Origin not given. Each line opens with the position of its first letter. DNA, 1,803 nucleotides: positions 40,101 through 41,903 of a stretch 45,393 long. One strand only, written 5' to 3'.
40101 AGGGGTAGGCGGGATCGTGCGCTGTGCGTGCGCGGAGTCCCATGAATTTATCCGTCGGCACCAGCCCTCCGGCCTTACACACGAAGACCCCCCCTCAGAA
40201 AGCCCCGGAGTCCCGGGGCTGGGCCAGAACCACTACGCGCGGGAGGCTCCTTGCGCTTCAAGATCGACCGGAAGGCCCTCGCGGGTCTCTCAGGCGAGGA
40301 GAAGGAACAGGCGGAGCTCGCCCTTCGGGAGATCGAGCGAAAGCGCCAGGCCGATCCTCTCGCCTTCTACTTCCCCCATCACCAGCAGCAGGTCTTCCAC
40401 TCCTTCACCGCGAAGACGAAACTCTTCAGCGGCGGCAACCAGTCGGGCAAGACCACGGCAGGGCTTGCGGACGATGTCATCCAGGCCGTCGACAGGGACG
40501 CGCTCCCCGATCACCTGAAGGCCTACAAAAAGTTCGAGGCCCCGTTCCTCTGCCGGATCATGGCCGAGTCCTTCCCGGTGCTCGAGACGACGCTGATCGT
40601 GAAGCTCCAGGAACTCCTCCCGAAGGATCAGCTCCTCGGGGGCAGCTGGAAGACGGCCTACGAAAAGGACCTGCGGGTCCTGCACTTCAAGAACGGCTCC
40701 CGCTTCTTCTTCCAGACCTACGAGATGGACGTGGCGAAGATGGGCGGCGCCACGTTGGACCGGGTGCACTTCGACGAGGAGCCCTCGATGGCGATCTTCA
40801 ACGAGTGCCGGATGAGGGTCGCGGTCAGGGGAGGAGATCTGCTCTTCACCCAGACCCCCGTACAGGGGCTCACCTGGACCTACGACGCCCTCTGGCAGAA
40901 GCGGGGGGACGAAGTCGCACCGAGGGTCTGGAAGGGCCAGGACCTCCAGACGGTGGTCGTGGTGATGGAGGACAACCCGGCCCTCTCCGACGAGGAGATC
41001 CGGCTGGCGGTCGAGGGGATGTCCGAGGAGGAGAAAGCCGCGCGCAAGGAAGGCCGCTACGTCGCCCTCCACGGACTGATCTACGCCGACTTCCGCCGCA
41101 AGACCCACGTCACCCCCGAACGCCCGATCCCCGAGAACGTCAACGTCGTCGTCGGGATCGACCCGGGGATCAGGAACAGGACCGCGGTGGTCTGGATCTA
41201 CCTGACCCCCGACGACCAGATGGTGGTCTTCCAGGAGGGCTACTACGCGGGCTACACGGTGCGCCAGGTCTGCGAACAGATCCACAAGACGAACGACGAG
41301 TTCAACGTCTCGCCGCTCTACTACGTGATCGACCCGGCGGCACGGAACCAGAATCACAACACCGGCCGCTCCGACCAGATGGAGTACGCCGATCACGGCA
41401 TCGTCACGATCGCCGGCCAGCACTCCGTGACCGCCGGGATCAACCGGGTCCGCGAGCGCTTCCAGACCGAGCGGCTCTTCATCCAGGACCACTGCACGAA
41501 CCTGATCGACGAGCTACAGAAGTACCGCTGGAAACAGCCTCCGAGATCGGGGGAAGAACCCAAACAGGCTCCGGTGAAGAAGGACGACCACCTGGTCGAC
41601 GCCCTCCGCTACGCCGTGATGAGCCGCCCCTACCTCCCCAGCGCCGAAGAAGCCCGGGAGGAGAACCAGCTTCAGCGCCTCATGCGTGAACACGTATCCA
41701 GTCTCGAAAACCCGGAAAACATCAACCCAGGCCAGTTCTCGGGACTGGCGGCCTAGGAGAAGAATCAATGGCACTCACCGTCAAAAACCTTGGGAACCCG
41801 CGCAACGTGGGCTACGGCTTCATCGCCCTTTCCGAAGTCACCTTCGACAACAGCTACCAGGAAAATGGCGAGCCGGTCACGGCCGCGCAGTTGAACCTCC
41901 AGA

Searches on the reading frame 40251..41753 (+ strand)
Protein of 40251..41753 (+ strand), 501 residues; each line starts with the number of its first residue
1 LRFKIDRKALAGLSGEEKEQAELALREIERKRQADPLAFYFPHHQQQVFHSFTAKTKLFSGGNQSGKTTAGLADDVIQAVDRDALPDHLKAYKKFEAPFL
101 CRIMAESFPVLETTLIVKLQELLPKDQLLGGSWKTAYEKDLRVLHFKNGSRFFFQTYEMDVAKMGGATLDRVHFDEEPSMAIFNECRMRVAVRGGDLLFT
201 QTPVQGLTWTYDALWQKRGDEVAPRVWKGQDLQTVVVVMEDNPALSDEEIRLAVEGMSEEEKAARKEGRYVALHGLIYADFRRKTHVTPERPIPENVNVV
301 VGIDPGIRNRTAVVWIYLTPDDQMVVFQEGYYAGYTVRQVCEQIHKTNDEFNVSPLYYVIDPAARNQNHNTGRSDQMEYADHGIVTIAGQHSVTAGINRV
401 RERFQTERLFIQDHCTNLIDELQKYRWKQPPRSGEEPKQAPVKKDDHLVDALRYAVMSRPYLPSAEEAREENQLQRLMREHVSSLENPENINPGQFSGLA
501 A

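Call 27: find_related_loci(query=window:40251-41753:+, collection=viral_contigs, flank=10000)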
Query window:40251-41753:+ (501 aa) in viral_contigs; peptide patterns used: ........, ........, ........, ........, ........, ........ (x = any residue, [..] = any of these).
10 stretches matched a pattern; 9 encode a relative of the query (tblastn E <= 1e-3); 8 distinct loci.
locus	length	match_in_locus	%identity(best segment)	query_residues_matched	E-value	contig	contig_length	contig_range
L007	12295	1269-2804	69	1-501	0e+0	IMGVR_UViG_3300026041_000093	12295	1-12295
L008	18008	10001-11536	69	1-501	0e+0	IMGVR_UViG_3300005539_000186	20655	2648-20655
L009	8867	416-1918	70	1-501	0e+0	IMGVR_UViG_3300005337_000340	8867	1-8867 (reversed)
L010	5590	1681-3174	66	1-498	0e+0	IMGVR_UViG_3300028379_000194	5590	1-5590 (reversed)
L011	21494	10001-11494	63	3-500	0e+0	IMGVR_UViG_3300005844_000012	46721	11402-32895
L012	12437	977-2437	52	15-479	4e-161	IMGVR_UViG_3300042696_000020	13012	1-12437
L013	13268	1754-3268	45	2-485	4e-135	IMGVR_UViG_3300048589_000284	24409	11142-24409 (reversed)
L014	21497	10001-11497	74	3-501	0e+0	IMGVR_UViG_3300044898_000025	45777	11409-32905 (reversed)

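Call 68: find_related_loci(query=window:40251-41753:+, collection=genome_contigs, flank=10000)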
Query window:40251-41753:+ (501 aa) in genome_contigs; peptide patterns used: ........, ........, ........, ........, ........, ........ (x = any residue, [..] = any of these).
14 stretches matched a pattern, but none encodes a relative of the query by tblastn (E <= 1e-3).
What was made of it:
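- Tried and rejected: TerL in genome contigs, to find prophage relatives or a host: none (call 68).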

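Call 69: search_dna_similar(query=window:40251-41753:+, collection=phages, mode=protein, max_rows=8)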
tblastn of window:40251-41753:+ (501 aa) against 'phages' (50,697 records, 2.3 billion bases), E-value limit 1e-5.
Records with a match: 1546; places in all: 1548; records where one place covers at least 80% of the query: 238.
Best place of each record, by identity: <60% 1546.
By first word of the organism name: Vibrio 328; Salmonella 279; Escherichia 231; Pseudomonas 107; Streptococcus 87; Klebsiella 81; Arthrobacter 77; Streptomyces 43; Clostridium 35; Microbacterium 30; and 61 more.
By host as written in the record: - 390; Escherichia coli 104; Arthrobacter sp. ATCC 21022 59; Streptococcus thermophilus 53; Pseudomonas aeruginosa 39; Salmonella enterica subsp. enterica serovar Enteritidis PT1 39; Clostridium sporogenes ATCC-15579 30; Salmonella sp. 28; and 326 more.
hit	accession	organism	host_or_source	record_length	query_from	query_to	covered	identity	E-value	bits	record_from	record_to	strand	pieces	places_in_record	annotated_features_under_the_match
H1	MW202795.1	Caudoviricetes sp.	Manatee Spring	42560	28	475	89%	32.8%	1e-61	224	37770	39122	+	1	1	large terminase protein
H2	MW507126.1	Microbacterium phage Shocker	Microbacterium paraoxydans NRRL B-14843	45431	4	471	93%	27.8%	1e-42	168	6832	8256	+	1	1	17: terminase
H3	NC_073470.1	Microbacterium phage Shocker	Microbacterium paraoxydans NRRL B-14843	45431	4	471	93%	27.8%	1e-42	168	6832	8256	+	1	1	17: terminase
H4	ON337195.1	Arthrobacter phage Casserole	Arthrobacter sp. ATCC 21022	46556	37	462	85%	29.4%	2e-50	191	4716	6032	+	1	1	10: terminase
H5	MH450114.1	Arthrobacter phage Brad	Arthrobacter sp. ATCC 21022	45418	37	462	85%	29.3%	1e-49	189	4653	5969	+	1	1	10: terminase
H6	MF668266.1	Arthrobacter phage Adat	Arthrobacter sp. ATCC 21022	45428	37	462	85%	29.3%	1e-49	189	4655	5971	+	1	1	terminase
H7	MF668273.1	Arthrobacter phage GurgleFerb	Arthrobacter sp. ATCC 21022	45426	37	462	85%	29.3%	1e-49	189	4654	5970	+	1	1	terminase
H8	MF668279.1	Arthrobacter phage Nellie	Arthrobacter sp. ATCC 21022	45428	37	462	85%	29.3%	1e-49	189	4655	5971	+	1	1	terminase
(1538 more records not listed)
